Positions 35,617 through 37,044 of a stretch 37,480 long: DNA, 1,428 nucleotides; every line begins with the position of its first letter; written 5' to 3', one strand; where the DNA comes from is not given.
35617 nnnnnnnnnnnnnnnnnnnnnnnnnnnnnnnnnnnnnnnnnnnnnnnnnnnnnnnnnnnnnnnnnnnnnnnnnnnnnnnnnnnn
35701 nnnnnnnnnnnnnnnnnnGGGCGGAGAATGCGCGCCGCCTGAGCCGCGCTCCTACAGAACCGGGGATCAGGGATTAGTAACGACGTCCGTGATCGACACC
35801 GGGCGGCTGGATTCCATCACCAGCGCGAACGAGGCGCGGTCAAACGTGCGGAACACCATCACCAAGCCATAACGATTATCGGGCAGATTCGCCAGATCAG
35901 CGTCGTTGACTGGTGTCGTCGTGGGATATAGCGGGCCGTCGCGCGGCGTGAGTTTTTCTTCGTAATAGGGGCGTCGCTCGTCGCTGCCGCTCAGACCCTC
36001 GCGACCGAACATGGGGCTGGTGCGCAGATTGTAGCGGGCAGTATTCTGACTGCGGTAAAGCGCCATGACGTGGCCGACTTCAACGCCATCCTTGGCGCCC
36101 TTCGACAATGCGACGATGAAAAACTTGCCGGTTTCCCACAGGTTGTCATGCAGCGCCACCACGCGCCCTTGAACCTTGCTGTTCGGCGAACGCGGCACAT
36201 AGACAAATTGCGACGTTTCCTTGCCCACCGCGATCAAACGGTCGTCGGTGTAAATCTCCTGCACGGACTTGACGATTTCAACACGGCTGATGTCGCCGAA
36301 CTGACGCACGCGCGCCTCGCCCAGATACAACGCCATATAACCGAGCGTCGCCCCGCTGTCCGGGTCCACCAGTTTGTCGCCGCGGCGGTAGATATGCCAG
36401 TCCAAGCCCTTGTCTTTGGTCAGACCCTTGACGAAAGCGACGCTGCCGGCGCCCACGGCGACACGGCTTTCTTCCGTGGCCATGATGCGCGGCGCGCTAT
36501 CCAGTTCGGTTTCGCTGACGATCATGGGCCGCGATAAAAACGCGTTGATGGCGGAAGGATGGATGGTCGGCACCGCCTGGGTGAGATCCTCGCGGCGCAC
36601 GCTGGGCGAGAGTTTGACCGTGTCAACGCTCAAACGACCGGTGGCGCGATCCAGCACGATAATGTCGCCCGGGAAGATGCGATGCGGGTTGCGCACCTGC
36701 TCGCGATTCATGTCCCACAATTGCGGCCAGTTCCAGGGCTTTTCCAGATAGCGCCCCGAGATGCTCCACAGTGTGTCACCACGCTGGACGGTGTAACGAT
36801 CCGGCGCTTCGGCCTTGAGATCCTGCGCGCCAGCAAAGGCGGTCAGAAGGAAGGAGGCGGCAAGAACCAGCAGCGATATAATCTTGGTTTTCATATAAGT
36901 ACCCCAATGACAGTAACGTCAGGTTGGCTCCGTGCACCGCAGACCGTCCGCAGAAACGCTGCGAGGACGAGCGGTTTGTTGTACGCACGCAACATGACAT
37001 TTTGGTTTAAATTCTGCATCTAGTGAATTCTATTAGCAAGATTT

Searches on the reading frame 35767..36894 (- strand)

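Call 43: search_protein_families(library=pfam, proteins=[window:35767-36894:-], max_evalue=0.00001)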
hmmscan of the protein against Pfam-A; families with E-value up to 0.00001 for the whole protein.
window:35767-36894:- (375 aa): 1 family
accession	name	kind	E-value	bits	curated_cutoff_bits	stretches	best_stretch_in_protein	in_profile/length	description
PF01476.26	LysM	-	5.3e-11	42.7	20.9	1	34-81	1-42/43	LysM domain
